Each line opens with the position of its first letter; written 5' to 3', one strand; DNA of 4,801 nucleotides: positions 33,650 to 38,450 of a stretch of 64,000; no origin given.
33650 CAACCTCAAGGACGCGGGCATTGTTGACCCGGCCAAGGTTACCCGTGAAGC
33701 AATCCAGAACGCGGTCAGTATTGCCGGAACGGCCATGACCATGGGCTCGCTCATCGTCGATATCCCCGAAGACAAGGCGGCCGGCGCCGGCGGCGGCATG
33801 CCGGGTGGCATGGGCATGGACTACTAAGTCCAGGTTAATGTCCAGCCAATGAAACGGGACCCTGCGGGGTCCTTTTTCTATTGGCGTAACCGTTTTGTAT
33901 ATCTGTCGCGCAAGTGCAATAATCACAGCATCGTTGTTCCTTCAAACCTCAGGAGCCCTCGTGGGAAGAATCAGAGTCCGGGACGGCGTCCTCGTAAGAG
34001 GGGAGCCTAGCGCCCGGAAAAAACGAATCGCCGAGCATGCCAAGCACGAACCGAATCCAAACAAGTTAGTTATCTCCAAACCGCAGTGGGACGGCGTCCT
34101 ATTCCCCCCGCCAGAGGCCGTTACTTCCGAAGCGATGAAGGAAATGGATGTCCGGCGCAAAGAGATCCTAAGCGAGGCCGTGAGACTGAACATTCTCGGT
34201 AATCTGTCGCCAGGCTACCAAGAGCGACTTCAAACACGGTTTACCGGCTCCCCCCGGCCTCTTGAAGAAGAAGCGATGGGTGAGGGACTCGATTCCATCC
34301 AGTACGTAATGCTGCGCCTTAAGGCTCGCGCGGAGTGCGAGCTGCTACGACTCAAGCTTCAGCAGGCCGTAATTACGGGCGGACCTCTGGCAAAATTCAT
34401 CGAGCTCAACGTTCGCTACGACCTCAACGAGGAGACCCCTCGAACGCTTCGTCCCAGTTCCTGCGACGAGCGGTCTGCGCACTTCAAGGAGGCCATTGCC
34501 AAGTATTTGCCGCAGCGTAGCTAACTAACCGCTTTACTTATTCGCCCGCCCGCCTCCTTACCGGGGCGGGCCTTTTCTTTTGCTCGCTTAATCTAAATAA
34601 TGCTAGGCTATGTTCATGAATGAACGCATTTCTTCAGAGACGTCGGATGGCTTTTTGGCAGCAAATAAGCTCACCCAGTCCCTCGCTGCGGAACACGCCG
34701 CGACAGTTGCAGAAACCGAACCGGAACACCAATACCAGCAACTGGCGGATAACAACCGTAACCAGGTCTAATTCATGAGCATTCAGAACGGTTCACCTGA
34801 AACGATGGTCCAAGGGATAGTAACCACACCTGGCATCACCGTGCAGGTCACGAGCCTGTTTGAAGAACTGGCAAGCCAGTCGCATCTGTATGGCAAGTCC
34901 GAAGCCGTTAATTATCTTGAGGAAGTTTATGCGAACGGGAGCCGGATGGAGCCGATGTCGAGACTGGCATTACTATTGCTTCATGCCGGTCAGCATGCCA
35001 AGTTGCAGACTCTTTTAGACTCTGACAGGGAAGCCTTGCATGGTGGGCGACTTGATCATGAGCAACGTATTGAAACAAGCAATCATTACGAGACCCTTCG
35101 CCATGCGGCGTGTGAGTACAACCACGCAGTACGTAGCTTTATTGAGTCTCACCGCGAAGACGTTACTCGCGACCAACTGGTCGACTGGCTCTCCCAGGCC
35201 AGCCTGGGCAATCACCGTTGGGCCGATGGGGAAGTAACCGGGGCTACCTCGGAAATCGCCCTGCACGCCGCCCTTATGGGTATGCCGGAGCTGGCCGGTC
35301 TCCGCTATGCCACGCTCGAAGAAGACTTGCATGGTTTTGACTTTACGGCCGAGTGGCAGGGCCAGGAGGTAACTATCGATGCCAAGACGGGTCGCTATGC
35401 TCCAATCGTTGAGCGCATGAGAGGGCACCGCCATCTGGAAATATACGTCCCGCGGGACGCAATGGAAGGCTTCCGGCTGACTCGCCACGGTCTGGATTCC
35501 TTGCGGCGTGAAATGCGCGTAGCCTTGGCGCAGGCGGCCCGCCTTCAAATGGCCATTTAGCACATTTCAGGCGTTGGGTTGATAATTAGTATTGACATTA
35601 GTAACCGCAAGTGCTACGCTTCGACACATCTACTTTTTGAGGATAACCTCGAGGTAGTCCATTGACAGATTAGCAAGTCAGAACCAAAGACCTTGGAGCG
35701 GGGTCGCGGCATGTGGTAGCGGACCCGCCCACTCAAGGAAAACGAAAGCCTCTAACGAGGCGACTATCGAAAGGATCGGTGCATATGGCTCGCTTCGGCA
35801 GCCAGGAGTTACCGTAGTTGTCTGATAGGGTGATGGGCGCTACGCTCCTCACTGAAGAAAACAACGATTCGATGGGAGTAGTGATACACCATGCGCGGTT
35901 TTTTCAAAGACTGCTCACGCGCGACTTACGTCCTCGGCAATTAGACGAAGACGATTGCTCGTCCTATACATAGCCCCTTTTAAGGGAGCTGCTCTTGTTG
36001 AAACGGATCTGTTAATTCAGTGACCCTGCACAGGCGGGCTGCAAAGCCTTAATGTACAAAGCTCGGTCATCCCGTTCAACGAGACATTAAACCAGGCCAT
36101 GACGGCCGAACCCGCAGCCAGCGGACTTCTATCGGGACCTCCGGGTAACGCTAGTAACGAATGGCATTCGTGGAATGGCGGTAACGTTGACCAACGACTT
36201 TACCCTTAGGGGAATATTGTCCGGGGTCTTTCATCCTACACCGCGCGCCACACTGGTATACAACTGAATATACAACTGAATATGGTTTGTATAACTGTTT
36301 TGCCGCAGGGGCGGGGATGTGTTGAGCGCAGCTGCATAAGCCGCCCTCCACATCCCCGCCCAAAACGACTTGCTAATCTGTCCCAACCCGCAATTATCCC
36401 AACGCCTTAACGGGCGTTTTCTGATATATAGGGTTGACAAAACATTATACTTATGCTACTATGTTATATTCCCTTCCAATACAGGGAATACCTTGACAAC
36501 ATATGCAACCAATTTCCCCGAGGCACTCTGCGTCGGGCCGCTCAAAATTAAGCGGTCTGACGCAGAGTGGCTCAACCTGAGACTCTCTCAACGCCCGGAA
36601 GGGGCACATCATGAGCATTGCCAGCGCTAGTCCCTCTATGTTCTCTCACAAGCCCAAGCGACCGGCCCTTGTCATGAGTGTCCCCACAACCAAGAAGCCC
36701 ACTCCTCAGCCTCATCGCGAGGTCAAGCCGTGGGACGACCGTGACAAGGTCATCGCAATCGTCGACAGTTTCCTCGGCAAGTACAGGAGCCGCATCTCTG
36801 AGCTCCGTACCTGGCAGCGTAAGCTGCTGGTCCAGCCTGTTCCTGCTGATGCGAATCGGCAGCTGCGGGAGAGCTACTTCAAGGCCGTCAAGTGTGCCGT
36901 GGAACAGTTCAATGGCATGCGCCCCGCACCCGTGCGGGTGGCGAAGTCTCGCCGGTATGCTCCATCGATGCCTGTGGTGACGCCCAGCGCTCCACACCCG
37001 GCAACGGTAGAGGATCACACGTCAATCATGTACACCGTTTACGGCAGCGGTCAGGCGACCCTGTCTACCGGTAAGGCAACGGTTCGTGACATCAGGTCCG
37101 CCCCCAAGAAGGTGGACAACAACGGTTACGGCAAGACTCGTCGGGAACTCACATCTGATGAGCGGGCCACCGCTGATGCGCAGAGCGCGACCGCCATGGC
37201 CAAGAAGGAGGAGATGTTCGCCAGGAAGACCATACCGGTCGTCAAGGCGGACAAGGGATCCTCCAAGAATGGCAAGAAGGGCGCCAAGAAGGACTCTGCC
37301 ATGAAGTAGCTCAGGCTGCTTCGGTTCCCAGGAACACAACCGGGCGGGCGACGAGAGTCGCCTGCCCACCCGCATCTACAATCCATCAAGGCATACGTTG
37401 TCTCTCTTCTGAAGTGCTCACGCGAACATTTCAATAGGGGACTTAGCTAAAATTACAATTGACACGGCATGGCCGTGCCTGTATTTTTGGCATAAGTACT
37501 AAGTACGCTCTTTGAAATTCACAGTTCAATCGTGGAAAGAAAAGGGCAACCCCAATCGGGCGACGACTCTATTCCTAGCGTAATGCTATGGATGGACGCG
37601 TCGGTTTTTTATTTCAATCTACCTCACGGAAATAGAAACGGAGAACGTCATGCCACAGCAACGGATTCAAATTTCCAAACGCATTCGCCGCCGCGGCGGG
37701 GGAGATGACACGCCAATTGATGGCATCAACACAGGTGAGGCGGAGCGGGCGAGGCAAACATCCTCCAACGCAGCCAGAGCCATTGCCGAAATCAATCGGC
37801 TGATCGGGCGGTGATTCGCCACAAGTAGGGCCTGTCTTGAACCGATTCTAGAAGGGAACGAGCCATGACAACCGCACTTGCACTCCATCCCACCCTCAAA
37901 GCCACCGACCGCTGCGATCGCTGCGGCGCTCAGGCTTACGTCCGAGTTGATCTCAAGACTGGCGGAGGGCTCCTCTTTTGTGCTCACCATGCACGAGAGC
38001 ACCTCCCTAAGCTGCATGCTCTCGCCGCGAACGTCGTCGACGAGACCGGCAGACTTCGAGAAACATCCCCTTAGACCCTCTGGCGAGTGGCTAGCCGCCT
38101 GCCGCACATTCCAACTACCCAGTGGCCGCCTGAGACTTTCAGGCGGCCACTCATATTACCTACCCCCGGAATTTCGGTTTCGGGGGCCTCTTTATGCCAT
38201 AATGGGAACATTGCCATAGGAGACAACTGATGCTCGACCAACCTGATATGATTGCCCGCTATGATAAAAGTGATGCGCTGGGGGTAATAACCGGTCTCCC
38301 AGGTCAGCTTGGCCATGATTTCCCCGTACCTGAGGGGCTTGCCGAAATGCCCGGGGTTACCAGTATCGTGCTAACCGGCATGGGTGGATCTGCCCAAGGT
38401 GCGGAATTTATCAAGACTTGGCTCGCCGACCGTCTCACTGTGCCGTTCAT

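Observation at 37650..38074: Small orphan proteins including a zinc-ribbon ORF with actinobacterial flavour: possible host-to-episymbiont gene transfer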

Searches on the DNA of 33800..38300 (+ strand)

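Call 31: search_rna_families(source=window, start=33800, end=38300, threshold=evalue, max_evalue=1)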
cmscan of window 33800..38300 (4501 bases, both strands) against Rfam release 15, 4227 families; matches with E-value up to 1: 4.
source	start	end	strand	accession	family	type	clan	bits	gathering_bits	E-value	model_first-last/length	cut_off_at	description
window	37605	37639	-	RF01347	CRISPR-DR37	Gene; CRISPR;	-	27.3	40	0.061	1-35/35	no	CRISPR RNA direct repeat element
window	33800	33888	+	RF02502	Atu_C8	Gene; sRNA;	-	25.3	50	0.074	28-122/122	5'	Rhizobiales sRNA Atu_C8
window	37660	37736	+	RF01225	ACA64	Gene; snRNA; snoRNA; HACA-box;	-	24.1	35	0.049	1-128/128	no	Small nucleolar RNA ACA64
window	36517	36576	+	RF04006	mir-9338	Gene; miRNA;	-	23.9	98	0.061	1-67/67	no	mir-9338 microRNA precursor family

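Call 74: build_rna_model(alignment_id=A6)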
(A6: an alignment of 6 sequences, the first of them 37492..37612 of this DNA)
Model R1 built from alignment A6 (6 sequences, 146 columns); structure: RNAalifold consensus.
model positions 124; base pairs 19; branch points 1; effective number of sequences 1.63; information 0.59 bits per position. Calibrated on 0.2 Mb of random sequence (short: E-values are rough).
structure used (alignment columns):
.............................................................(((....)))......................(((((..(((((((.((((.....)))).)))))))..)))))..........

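Call 75: search_with_rna_model(model_id=R1, sources=[window, L003, L004, L005, L006, L008, L009, L013, L014, L015, L016, L017, L018, L025, L027, L028, L029, L030, L032, L033, L034, L035], max_evalue=1)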
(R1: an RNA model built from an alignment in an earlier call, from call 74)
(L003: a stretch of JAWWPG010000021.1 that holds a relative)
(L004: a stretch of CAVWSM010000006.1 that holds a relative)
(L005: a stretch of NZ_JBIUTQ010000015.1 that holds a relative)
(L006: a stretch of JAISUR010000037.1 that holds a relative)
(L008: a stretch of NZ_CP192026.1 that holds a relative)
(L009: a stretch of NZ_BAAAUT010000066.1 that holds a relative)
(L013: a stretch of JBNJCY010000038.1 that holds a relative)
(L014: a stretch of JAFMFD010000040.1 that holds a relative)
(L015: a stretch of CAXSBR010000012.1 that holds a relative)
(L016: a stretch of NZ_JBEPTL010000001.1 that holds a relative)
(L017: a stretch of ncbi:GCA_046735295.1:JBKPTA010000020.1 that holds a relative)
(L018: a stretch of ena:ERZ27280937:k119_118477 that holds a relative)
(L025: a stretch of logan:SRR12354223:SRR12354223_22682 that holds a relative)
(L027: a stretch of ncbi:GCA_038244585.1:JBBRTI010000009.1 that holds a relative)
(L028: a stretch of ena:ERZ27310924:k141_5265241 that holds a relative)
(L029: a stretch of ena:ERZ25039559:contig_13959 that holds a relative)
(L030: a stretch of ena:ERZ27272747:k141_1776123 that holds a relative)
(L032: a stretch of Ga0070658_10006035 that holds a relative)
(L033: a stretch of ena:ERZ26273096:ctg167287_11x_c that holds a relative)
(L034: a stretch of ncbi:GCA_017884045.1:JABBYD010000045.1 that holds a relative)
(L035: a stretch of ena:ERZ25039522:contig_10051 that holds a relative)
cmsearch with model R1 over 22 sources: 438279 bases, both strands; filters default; matches with E-value up to 1: 8.
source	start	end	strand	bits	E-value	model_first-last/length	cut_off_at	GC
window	37491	37613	+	131.5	3.1e-25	1-124/124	no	0.44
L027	11363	11486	+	130.2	6e-25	1-124/124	no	0.42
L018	4203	4324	+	127.5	2.2e-24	1-124/124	no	0.43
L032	8053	8176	+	123.4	1.8e-23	1-124/124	no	0.46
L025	16568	16697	+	117.3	3.5e-22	1-124/124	no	0.42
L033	12692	12832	+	103.7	3.1e-19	1-124/124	no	0.5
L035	10797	10890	+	21.4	0.15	1-124/124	no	0.53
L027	11434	11476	-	18.2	0.74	72-114/124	no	0.53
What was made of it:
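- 37491..37613 (+): Conserved leader RNA, or small RNA, of about 120 nt. It has two invariant boxes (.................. and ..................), a variable-length hairpin between them, and a long terminator hairpin followed by a U-run. Model R1 scores 104-131 bits in six lineages and 21 bits at the matching position in L035, with no hit in L034 or in the actinobacterial loci searched (call 75).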

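Call 79: search_rna_families(source=window, start=37440, end=37640, threshold=evalue, max_evalue=10)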
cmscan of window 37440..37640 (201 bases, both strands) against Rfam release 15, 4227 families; matches with E-value up to 10: 4.
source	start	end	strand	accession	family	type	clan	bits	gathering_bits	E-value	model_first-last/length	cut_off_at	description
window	37605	37639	-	RF01347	CRISPR-DR37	Gene; CRISPR;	-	27.3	40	0.0027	1-35/35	no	CRISPR RNA direct repeat element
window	37504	37550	+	RF01363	CRISPR-DR50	Gene; CRISPR;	-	15.7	47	8.1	1-46/46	no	CRISPR RNA direct repeat element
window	37611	37639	+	RF01315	CRISPR-DR2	Gene; CRISPR;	CL00014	14.5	37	5.3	1-30/30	no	CRISPR RNA direct repeat element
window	37445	37503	+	RF02031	tpke11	Gene; sRNA;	-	13.8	43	1.7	1-77/77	no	tpke11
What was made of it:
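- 37491..37613 (+): It matches no Rfam family (calls 31, 79).
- On Riboswitch or transcription-attenuator leader: No Rfam family matches (calls 31, 79).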

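Call 80: search_rna_families(source=window, start=36280, end=36625, threshold=evalue, max_evalue=10)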
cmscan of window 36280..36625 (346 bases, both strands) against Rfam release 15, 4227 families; matches with E-value up to 10: 11.
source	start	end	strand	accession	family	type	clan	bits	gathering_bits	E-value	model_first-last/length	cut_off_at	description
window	36517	36576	+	RF04006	mir-9338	Gene; miRNA;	-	23.9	98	0.0047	1-67/67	no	mir-9338 microRNA precursor family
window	36302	36369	-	RF03857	mir-3129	Gene; miRNA;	-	22.3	90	0.037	1-82/82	no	mir-3129 microRNA precursor family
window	36299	36369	-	RF03924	mir-1228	Gene; miRNA;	-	21.7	88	0.27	1-73/73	no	mir-1228 microRNA precursor family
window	36524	36570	+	RF01173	snoU105B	Gene; snRNA; snoRNA; CD-box;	CL00075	18.4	49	0.2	1-80/80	no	Small nucleolar RNA U105B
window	36290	36382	+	RF03859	mir-6132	Gene; miRNA;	-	16.2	112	0.94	1-94/94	no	mir-6132 microRNA precursor family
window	36308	36359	-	RF03859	mir-6132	Gene; miRNA;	-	16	112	1.1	22-74/94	no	mir-6132 microRNA precursor family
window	36310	36360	-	RF03646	MIR9776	Gene; miRNA;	-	15.1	100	9.3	1-84/84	no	MIR9776 microRNA precursor family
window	36314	36356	-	RF00796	mir-48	Gene; miRNA;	-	14.9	69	2.9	1-76/76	no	mir-48 microRNA precursor family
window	36304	36366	-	RF04125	MIR9408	Gene; miRNA;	-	14.6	90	4.8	1-117/117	no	MIR9408 microRNA precursor family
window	36528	36567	+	RF04127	MIR8007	Gene; miRNA;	-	14.5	195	2.2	1-226/226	no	MIR8007 microRNA precursor family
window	36415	36478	-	RF02111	IS009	Gene;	-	10.6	117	3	1-199/199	no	IS009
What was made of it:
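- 36300..36610 (+): Conserved non-coding block upstream of the 232-aa ORF. It contains a GC-rich hairpin, a terminator-like hairpin, a promoter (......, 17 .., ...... at 36434-36462) and a structured leader hairpin (about 36519-36576). It matches no Rfam family (call 80).
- Tried and rejected: Rfam searches of both conserved non-coding blocks gave only sub-threshold hairpin noise (calls 31, 79, 80).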
